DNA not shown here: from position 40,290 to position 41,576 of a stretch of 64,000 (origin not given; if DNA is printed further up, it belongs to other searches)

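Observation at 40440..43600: HEAT-repeat protein translationally coupled to a radical-SAM/SPASM enzyme, inserted between pfp and fba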

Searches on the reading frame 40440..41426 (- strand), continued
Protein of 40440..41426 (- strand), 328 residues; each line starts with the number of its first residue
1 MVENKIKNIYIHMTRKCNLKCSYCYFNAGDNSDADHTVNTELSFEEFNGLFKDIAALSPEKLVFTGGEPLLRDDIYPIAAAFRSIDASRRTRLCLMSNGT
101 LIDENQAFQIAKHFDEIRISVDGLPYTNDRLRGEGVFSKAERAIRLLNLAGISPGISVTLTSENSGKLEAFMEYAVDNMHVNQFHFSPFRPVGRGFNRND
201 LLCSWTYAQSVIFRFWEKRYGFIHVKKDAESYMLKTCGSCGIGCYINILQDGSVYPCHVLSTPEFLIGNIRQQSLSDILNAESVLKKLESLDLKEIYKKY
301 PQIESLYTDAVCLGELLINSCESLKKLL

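Call 93: search_protein_families(library=ncbifam, alignment_id=A1, max_evalue=1e-10)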
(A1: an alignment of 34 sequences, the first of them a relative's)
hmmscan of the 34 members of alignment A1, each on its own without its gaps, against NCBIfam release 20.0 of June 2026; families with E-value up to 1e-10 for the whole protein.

A. member 1, P0001 (328 aa): 49 families (the best 25 are shown)
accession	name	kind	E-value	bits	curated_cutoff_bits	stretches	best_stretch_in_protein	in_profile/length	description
NF045574.1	sacti_mat_StsB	exception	2.4e-45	155.3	625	1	2-289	91-369/466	StsB family radical SAM/SPASM domain sactipeptide maturase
TIGR04051.1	rSAM_NirJ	equivalog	3.1e-35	121.8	515.45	1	12-207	7-194/354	heme d1 biosynthesis radical SAM protein NirJ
TIGR04250.1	SCM_rSAM_ScmE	equivalog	5.4e-32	111.1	400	1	7-185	3-175/358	SynChlorMet cassette radical SAM/SPASM protein ScmE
NF050035.1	rSAM_WgK_link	exception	4.4e-31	108.2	650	1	9-168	11-164/367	radical SAM/SPASM peptide maturase WgkB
TIGR04545.1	rSAM_ahbD_hemeb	equivalog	2.3e-28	99.6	500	1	12-218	5-204/339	heme b synthase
TIGR04347.1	pseudo_SAM_Halo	equivalog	3e-28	99.2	525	1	10-196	41-219/390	TIGR04347 family pseudo-SAM/SPASM protein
TIGR04055.1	rSAM_NirJ2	equivalog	8.1e-27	94.6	500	1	13-295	6-289/326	putative heme d1 biosynthesis radical SAM protein NirJ2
TIGR03962.1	mycofact_rSAM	equivalog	1.3e-26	93.6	265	1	12-289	17-292/339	mycofactocin radical SAM maturase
TIGR04054.1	rSAM_NirJ1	equivalog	3.4e-24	85.2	650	1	11-195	40-216/387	putative heme d1 biosynthesis radical SAM protein NirJ1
TIGR04546.1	rSAM_ahbC_deAc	equivalog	7.3e-24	84.3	650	1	10-186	42-210/390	12,18-didecarboxysiroheme deacetylase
TIGR04303.1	GeoRSP_rSAM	equivalog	5.5e-23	82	400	1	13-289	11-285/325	GeoRSP system radical SAM/SPASM protein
TIGR04251.1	SCM_rSAM_ScmF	equivalog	7.2e-23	81.5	400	1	6-195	3-188/353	SynChlorMet cassette radical SAM/SPASM protein ScmF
NF047865.1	rSAM_PapB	equivalog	1.6e-22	80.2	340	1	6-273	2-282/330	PapB family radical SAM/SPASM ranthipeptide maturase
TIGR04340.1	rSAM_ACGX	hypoth_equivalog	1.3e-21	77.2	400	1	10-217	6-207/341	radical SAM/SPASM domain protein, ACGX system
NF041298.1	rSAM_mat_DynA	equivalog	1.3e-21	77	450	1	11-284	5-296/356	dynobactin maturation radical SAM/SPASM protein DynA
TIGR03942.1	sulfatase_rSAM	equivalog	2.1e-20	73.2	349.45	1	14-283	8-295/363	anaerobic sulfatase maturase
TIGR03974.1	rSAM_six_Cys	equivalog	2.3e-19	69.6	425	1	3-133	93-226/451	thioether cross-link-forming SCIFF peptide maturase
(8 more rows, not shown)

B. families by the number of members that match (of 34 scanned): 67 families (the first 25 are shown)
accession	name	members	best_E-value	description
NF045574.1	sacti_mat_StsB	34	2.2e-48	StsB family radical SAM/SPASM domain sactipeptide maturase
NF050035.1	rSAM_WgK_link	34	2.7e-36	radical SAM/SPASM peptide maturase WgkB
TIGR03962.1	mycofact_rSAM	34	2.9e-36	mycofactocin radical SAM maturase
TIGR04051.1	rSAM_NirJ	34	1e-35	heme d1 biosynthesis radical SAM protein NirJ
TIGR04055.1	rSAM_NirJ2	34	3.5e-35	putative heme d1 biosynthesis radical SAM protein NirJ2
TIGR04545.1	rSAM_ahbD_hemeb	34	8.1e-35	heme b synthase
TIGR04250.1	SCM_rSAM_ScmE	34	3.8e-34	SynChlorMet cassette radical SAM/SPASM protein ScmE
TIGR04347.1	pseudo_SAM_Halo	34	1.5e-32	TIGR04347 family pseudo-SAM/SPASM protein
NF047865.1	rSAM_PapB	34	1.1e-31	PapB family radical SAM/SPASM ranthipeptide maturase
TIGR04054.1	rSAM_NirJ1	34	1.2e-31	putative heme d1 biosynthesis radical SAM protein NirJ1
TIGR04546.1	rSAM_ahbC_deAc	34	2.6e-31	12,18-didecarboxysiroheme deacetylase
TIGR04053.2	TIGR04053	34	1.3e-30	TIGR04053 family radical SAM/SPASM domain-containing protein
NF041298.1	rSAM_mat_DynA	34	2.3e-28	dynobactin maturation radical SAM/SPASM protein DynA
TIGR04133.1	rSAM_w_lipo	34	4.2e-27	TIGR04133 family radical SAM/SPASM protein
TIGR04251.1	SCM_rSAM_ScmF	34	8.5e-27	SynChlorMet cassette radical SAM/SPASM protein ScmF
TIGR03942.1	sulfatase_rSAM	34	1e-25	anaerobic sulfatase maturase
TIGR03974.1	rSAM_six_Cys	33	4.7e-23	thioether cross-link-forming SCIFF peptide maturase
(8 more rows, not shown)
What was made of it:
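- StsB outranks NirJ in all 34 members (call 93).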

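Call 103: find_encoding_contigs(protein=P0075, flank=3500, max_places=1)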
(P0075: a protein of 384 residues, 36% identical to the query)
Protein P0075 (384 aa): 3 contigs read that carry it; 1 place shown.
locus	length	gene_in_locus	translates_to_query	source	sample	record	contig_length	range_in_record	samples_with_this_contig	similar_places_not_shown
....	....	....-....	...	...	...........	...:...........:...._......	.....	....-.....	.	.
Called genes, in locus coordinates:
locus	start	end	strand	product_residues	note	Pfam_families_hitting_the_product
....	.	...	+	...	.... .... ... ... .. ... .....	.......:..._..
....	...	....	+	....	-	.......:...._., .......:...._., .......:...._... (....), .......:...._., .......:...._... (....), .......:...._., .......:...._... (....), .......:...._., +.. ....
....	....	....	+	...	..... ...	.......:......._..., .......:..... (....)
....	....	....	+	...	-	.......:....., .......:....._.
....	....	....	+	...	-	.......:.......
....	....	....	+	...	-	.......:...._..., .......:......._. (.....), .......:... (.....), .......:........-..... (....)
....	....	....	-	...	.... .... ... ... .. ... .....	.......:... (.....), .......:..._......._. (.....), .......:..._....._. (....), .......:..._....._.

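Call 104: find_encoding_contigs(protein=P0104, flank=3500, max_places=1)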
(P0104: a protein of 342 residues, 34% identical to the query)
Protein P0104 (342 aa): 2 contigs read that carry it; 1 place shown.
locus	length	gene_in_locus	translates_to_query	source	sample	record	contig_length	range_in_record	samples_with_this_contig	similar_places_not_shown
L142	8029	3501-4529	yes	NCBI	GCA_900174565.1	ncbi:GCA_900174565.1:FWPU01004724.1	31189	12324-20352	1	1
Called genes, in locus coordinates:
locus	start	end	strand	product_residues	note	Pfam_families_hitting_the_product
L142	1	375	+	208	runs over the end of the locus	PF13521:AAA_28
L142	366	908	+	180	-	PF11848:DUF3368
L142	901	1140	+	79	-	-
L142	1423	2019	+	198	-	PF13521:AAA_28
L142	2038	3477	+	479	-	PF00514:Arm (faint), PF01602:Adaptin_N (faint), PF02985:HEAT (faint), PF12717:Cnd1 (faint), PF13646:HEAT_2, PF24714:TOR1L1_N (weak), PF13646:HEAT_2, PF03130:HEAT_PBS (weak), +4 more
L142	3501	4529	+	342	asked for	PF13353:Fer4_12 (weak), PF04055:Radical_SAM, PF13186:SPASM (weak)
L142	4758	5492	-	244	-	PF03328:HpcH_HpaI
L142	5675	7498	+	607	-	PF00884:Sulfatase, PF16347:SGSH_C, PF02985:HEAT (faint), PF13646:HEAT_2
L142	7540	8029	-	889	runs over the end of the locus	PF02018:CBM_4_9 (faint)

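Call 105: find_encoding_contigs(protein=P0100, flank=3500, max_places=1)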
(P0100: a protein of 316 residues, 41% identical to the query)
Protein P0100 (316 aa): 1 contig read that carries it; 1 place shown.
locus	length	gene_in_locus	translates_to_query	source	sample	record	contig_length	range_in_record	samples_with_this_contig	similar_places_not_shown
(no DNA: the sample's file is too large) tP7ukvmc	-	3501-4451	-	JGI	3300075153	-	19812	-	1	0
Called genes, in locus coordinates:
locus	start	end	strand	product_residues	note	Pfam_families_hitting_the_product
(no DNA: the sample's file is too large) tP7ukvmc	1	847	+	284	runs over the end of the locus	PF01636:APH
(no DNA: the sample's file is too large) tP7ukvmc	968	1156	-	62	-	-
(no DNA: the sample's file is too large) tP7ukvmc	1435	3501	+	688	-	PF12796:Ank_2, PF12796:Ank_2, PF12796:Ank_2, PF13637:Ank_4, PF00023:Ank, PF13857:Ank_5, PF12796:Ank_2, PF12796:Ank_2, +12 more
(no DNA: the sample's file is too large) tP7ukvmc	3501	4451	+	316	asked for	PF04055:Radical_SAM, PF13353:Fer4_12, PF13186:SPASM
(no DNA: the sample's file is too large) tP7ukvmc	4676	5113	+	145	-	-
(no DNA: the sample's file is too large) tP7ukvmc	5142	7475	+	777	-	-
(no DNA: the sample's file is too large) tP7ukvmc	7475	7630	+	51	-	-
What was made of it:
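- One homologue is next to an ankyrin-repeat protein whose C-terminus I could not read (call 105).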
